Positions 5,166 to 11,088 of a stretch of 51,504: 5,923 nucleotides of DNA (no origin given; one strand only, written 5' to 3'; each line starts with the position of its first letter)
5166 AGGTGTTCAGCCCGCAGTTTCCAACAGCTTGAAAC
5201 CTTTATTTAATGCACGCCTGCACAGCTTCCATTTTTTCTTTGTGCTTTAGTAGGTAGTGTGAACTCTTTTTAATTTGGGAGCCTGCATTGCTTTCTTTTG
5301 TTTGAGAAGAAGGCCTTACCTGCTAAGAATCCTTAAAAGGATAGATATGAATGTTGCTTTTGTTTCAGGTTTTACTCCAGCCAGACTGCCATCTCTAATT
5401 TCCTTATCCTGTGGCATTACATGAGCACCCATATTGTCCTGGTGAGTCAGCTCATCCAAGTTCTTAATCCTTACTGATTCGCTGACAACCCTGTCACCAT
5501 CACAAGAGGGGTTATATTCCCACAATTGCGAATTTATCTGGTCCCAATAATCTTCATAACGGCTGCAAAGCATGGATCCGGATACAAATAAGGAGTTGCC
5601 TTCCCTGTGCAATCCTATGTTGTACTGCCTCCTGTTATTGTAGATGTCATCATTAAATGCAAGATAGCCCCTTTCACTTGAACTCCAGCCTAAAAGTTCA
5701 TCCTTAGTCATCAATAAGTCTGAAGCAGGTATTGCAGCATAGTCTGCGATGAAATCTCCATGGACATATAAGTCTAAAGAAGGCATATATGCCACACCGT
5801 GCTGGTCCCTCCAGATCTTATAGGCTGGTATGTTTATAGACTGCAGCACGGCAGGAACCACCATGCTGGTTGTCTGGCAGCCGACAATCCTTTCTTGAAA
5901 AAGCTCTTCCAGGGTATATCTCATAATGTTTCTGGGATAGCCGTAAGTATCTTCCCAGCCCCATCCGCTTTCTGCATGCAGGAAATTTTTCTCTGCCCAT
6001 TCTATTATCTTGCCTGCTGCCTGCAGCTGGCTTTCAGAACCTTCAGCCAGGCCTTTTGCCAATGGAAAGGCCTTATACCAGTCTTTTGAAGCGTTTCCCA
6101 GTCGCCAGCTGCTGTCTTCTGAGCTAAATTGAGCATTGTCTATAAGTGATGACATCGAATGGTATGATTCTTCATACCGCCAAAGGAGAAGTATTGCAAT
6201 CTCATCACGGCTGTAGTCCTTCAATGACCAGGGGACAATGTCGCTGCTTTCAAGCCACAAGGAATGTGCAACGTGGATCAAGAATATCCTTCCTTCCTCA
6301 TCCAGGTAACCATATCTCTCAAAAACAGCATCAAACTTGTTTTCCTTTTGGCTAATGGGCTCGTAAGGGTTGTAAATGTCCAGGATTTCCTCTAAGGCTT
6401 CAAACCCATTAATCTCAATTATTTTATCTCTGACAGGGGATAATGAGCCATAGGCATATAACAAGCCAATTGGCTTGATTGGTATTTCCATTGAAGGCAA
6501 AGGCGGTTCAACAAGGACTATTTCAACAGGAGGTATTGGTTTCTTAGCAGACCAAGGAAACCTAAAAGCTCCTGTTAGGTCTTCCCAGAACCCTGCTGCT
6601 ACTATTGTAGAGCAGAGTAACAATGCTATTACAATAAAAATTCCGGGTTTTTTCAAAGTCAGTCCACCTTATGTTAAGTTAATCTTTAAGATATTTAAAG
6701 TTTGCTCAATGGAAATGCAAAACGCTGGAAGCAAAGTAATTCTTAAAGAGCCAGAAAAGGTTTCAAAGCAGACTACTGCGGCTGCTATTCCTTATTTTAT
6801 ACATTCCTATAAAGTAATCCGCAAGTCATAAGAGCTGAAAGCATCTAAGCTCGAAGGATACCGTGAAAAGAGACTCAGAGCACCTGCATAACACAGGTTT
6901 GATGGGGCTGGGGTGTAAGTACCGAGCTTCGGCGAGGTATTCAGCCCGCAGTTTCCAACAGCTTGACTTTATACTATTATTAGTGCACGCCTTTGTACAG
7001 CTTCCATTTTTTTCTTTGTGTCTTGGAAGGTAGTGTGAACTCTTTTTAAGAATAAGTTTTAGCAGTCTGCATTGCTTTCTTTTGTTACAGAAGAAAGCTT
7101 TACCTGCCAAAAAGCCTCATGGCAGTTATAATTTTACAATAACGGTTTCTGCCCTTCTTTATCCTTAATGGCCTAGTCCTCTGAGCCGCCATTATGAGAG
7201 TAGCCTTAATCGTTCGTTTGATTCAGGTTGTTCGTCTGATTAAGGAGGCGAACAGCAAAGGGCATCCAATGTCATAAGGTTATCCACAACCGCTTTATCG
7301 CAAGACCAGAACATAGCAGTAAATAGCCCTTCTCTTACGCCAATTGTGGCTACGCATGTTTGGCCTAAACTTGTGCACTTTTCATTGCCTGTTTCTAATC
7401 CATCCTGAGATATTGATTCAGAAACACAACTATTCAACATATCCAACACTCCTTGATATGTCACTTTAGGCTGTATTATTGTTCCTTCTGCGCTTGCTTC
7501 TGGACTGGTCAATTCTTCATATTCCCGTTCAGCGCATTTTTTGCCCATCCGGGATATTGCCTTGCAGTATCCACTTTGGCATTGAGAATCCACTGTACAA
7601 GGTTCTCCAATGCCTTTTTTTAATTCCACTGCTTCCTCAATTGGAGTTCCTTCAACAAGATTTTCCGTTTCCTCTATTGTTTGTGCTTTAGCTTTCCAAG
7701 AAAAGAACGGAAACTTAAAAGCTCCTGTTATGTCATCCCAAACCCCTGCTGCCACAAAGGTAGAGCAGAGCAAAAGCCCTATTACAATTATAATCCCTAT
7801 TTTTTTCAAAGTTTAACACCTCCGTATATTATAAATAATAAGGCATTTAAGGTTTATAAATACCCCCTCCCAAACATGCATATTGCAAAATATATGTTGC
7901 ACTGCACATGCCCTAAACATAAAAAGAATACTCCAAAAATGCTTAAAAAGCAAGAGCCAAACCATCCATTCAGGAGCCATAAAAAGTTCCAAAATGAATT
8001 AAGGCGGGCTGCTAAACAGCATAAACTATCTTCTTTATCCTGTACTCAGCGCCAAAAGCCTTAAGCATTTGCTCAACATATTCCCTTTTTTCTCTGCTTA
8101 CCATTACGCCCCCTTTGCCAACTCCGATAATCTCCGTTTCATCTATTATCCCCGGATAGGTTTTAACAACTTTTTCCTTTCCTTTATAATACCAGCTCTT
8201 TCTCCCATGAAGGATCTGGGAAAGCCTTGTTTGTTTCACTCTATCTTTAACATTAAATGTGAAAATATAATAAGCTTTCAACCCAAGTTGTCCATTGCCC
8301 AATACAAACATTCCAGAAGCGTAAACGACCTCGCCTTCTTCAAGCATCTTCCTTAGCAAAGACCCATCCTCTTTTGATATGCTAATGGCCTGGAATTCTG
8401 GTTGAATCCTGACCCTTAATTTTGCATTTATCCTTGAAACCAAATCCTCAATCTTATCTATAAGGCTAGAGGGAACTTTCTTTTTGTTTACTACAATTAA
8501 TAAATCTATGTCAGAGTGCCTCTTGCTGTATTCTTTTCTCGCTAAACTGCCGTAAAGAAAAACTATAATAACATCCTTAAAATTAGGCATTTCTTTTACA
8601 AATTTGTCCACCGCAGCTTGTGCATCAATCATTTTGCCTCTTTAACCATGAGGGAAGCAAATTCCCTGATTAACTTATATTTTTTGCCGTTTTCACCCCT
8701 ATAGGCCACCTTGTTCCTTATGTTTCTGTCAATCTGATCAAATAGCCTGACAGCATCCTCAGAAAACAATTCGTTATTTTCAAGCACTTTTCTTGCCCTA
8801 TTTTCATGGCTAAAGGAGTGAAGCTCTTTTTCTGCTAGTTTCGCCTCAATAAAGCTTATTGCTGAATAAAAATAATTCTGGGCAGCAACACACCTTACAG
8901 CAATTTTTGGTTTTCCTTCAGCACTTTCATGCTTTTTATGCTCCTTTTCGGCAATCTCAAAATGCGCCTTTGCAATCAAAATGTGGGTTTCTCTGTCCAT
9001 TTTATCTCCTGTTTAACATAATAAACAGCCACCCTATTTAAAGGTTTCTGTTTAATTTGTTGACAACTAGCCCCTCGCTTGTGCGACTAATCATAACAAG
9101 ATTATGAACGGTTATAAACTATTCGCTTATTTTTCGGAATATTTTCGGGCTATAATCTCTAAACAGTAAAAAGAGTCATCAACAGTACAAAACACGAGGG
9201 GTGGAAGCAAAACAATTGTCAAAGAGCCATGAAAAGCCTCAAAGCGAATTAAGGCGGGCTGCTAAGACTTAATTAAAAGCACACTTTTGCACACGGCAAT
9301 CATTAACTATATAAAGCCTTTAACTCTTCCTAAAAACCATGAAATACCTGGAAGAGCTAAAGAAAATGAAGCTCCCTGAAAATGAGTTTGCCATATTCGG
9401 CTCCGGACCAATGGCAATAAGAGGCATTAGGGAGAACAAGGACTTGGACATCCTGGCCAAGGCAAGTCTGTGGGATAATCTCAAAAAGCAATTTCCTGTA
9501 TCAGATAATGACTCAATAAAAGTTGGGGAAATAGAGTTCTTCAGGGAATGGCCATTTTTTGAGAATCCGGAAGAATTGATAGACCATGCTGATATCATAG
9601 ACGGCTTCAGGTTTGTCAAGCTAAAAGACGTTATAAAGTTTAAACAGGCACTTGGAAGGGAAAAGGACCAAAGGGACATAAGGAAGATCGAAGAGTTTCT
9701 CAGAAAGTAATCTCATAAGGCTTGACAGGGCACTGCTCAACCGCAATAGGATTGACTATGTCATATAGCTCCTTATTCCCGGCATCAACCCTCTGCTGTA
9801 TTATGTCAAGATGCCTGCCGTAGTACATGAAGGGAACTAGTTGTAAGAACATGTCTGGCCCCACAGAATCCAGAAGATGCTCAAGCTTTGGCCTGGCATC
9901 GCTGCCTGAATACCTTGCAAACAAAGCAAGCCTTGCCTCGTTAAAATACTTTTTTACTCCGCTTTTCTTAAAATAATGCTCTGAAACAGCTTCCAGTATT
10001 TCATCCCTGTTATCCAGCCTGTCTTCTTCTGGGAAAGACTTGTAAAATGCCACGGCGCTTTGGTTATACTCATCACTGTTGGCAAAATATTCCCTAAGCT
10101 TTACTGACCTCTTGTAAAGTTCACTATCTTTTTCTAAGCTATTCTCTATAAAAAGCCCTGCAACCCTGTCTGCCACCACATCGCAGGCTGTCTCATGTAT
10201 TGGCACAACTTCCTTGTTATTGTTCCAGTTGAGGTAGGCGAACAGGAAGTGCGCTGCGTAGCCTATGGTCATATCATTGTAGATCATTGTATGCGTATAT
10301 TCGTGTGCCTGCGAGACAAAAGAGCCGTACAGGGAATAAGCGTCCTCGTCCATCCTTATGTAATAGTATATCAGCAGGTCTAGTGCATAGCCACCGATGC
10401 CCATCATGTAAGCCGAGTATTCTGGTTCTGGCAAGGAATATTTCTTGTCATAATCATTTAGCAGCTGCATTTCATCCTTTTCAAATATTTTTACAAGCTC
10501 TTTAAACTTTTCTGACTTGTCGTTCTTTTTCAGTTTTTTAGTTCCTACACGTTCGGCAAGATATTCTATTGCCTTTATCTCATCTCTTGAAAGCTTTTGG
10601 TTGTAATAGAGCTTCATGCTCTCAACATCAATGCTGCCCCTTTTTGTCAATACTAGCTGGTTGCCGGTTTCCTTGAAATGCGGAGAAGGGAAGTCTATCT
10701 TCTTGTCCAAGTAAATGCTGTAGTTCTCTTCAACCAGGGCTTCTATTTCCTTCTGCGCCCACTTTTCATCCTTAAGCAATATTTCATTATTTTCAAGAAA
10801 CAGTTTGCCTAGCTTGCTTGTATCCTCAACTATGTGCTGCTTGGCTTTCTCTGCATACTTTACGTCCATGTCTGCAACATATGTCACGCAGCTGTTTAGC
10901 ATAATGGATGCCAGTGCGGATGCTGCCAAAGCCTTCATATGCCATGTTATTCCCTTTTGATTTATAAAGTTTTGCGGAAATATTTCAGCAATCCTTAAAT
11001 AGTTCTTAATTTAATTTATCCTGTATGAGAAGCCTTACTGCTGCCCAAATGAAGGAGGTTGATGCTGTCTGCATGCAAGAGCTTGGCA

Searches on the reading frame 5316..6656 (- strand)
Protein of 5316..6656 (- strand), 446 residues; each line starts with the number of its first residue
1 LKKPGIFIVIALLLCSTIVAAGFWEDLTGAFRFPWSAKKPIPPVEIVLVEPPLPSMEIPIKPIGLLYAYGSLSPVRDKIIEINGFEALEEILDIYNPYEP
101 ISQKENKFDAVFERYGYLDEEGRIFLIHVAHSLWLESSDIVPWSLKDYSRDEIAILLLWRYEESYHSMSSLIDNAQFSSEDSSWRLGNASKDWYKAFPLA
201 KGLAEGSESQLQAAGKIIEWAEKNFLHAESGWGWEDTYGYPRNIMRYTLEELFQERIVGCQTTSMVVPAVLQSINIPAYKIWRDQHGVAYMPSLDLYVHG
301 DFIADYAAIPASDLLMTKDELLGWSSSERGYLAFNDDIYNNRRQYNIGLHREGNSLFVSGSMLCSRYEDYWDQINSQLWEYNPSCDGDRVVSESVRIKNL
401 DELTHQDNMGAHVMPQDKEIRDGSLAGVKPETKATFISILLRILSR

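Call 12: search_protein_families(library=pfam, proteins=[window:5316-6656:-])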
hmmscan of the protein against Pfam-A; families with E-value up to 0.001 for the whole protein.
window:5316-6656:- (446 aa): 0 families

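Call 52: search_protein_families(library=ncbifam, max_evalue=0.01, proteins=[window:5316-6656:-])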
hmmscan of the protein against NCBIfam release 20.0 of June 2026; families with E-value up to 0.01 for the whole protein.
window:5316-6656:- (446 aa): 0 families

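Call 53: search_solved_structures(query=window:5316-6656:-, max_evalue=1)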
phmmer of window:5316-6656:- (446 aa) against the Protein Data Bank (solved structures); distinct sequences matched with E-value up to 1: 3.
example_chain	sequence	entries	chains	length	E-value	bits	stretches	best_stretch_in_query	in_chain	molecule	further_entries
8qck_A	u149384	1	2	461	0.077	14.7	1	207-288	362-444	Pyridine nucleotide-disulfide oxidoreductase dimerization region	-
3etw_A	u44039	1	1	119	0.39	12.4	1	325-403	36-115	Adhesin A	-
3etx_A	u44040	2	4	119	0.4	12.3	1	325-403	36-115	Adhesin A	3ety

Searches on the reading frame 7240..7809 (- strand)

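Call 12: search_protein_families(library=pfam, proteins=[window:7240-7809:-])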
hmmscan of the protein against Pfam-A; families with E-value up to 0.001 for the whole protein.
window:7240-7809:- (189 aa): 0 families

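Call 52: search_protein_families(library=ncbifam, max_evalue=0.01, proteins=[window:7240-7809:-])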
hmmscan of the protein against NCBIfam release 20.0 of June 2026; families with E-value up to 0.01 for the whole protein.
window:7240-7809:- (189 aa): 1 family
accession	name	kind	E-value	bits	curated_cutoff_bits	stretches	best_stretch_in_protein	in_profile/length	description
NF041044.1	GIVxVP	domain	0.0048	16.8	35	1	5-26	9-30/57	GIVxVP protein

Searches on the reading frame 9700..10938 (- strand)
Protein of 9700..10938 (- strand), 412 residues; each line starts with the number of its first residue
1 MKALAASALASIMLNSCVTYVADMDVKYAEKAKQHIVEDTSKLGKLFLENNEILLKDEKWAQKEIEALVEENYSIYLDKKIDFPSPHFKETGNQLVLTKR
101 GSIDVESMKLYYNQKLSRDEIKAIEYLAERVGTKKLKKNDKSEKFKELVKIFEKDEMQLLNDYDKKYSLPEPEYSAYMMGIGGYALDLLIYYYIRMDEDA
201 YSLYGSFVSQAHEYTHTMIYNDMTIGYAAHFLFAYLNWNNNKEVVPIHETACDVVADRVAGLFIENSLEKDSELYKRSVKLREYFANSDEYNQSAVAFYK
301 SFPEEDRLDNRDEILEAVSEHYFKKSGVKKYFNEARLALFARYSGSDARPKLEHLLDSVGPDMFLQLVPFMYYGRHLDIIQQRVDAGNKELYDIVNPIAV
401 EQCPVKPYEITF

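Call 12: search_protein_families(library=pfam, proteins=[window:9700-10938:-])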
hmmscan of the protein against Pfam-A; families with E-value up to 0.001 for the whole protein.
window:9700-10938:- (412 aa): 0 families

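Call 52: search_protein_families(library=ncbifam, max_evalue=0.01, proteins=[window:9700-10938:-])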
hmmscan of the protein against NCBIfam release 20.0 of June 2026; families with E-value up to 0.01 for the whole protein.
window:9700-10938:- (412 aa): 1 family
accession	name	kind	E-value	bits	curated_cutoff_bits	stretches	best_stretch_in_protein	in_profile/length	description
NF002651.0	PRK02318.2-4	equivalog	0.0034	16.5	269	1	87-157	232-302/368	mannitol-1-phosphate 5-dehydrogenase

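Call 54: search_solved_structures(query=window:9700-10938:-, max_evalue=1)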
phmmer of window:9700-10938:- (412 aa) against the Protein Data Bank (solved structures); distinct sequences matched with E-value up to 1: 0.
